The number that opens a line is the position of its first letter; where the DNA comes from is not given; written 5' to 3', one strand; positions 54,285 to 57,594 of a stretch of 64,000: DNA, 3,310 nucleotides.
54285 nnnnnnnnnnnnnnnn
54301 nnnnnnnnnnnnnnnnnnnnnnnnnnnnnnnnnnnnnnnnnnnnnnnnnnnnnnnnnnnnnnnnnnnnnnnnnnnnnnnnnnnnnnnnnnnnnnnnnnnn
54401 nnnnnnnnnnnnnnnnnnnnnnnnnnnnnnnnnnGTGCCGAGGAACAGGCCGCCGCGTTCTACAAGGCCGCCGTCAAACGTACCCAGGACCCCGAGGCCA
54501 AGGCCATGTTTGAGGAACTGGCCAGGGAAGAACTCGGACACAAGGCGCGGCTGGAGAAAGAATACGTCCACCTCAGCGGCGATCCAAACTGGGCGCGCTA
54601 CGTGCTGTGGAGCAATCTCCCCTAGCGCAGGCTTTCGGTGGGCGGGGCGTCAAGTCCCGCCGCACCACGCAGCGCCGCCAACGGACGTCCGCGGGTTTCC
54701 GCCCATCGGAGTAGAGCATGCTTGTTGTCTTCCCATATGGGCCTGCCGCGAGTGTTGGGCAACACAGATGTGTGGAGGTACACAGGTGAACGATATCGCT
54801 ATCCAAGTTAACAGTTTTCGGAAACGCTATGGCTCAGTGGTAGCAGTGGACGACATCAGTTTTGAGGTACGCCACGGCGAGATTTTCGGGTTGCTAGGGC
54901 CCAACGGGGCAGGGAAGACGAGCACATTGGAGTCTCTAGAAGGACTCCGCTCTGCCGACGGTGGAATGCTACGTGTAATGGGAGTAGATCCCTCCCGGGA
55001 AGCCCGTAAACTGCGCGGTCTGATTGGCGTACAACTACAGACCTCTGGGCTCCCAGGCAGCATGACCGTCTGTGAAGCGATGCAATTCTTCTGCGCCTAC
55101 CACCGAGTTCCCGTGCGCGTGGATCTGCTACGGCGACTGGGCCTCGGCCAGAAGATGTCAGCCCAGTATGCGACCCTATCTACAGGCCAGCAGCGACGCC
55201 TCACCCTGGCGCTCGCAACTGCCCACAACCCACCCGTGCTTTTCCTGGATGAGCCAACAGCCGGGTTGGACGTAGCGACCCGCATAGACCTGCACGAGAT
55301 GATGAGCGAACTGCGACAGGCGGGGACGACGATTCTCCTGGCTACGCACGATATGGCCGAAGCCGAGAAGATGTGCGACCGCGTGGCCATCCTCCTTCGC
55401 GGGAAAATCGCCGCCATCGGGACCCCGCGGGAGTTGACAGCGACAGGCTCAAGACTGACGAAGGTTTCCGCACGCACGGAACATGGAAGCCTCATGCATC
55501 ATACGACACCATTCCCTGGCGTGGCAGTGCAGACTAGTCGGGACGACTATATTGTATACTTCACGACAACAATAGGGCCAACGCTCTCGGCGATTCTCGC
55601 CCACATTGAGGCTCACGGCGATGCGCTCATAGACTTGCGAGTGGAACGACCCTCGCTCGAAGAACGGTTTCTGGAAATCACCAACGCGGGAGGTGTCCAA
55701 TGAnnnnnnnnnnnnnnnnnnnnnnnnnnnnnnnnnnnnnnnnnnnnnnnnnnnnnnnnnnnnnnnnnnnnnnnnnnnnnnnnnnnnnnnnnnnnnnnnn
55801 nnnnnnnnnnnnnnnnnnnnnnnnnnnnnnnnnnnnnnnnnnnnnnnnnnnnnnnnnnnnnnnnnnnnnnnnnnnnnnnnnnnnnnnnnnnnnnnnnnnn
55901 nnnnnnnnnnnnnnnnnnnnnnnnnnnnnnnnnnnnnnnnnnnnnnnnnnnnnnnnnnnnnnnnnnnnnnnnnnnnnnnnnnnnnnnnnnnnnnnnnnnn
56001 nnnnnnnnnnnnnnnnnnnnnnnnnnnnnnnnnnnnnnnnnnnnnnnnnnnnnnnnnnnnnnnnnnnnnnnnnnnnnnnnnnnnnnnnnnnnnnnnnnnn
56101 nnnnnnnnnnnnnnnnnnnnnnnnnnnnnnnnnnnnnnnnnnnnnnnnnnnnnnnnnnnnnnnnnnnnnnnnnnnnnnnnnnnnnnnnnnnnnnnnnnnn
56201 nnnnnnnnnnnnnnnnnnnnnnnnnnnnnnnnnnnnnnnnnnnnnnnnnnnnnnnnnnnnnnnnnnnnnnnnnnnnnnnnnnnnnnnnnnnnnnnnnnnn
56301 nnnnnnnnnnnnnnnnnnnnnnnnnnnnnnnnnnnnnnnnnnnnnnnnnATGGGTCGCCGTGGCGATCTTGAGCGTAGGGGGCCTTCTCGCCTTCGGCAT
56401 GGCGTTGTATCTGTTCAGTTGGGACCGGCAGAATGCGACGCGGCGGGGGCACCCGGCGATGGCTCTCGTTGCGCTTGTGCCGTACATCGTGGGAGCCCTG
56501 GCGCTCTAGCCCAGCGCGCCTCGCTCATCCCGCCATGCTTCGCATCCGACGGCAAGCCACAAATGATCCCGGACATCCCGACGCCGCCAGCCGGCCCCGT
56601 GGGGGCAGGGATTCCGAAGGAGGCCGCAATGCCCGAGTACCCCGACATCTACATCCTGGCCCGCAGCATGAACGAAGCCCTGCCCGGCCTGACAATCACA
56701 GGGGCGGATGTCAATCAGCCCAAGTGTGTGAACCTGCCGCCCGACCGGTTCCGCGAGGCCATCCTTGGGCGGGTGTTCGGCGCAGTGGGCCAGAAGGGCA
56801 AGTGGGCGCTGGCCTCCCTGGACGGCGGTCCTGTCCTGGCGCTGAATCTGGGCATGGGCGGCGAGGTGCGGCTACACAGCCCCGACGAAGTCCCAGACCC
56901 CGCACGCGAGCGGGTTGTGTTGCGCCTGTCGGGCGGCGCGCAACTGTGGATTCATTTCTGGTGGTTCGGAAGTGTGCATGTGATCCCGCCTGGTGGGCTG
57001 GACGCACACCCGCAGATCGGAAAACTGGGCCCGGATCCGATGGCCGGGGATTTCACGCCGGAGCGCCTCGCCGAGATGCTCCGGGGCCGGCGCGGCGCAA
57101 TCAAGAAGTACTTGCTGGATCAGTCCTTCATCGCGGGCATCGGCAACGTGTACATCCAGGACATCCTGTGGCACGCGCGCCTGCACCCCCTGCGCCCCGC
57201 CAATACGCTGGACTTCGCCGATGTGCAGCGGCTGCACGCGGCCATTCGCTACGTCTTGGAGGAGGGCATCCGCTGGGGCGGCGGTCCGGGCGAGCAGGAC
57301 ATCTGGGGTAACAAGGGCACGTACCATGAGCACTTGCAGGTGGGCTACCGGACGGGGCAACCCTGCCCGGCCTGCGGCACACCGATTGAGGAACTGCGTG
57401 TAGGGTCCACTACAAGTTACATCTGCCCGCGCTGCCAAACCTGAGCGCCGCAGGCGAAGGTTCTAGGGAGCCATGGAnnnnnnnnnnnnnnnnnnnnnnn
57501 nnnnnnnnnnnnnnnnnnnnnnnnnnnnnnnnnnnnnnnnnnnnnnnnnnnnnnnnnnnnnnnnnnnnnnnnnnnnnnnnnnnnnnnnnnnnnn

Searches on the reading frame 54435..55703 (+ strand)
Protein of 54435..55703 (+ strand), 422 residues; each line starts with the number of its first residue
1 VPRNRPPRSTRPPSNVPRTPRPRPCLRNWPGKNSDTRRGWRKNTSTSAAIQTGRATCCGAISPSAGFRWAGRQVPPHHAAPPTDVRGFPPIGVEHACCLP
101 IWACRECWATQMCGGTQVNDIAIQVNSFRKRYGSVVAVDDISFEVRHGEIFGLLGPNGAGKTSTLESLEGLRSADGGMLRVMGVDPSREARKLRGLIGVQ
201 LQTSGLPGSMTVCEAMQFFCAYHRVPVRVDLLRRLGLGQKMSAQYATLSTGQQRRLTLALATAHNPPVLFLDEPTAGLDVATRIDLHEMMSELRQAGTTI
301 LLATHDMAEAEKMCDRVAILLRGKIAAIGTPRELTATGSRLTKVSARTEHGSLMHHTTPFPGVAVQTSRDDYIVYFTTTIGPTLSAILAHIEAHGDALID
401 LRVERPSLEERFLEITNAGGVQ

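Call 41: search_protein_families(library=pfam, proteins=[window:54435-55703:+], max_evalue=0.001)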
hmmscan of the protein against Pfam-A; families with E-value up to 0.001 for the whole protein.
window:54435-55703:+ (422 aa): 3 families
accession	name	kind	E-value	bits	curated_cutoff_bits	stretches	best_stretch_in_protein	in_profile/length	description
PF00005.33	ABC_tran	-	1.6e-24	87.5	25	1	139-276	2-137/137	ABC transporter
PF13304.12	AAA_21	-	1.4e-13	52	27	1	245-308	235-301/304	AAA domain, putative AbiEii toxin, Type IV TA system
PF02463.25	SMC_N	-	2.6e-05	24.2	40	0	247-313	136-205/220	RecF/RecN/SMC N terminal domain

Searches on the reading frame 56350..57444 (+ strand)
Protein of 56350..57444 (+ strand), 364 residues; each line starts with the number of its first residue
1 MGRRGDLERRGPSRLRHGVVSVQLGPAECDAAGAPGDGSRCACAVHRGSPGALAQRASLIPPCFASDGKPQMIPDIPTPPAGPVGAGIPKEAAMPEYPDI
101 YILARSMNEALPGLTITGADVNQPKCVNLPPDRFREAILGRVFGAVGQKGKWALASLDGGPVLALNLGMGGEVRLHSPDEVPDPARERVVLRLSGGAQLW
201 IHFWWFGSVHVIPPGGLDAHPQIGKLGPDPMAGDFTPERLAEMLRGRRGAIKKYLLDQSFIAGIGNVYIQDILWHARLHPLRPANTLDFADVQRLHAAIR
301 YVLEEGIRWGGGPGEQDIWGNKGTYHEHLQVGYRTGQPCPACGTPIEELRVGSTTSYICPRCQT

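Call 41: search_protein_families(library=pfam, proteins=[window:56350-57444:+], max_evalue=0.001)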
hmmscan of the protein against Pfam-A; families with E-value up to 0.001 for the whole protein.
window:56350-57444:+ (364 aa): 3 families
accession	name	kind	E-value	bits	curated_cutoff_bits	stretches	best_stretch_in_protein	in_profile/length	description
PF06831.19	H2TH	-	1.9e-24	85.9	34.7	1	226-312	1-87/93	Formamidopyrimidine-DNA glycosylase H2TH domain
PF01149.29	Fapy_DNA_glyco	-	1.2e-17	65.1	25.5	1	94-201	1-108/117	Formamidopyrimidine-DNA glycosylase N-terminal domain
PF06827.20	zf-FPG_IleRS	-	6.4e-09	35.9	21.3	1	336-363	1-28/30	Zinc finger found in FPG and IleRS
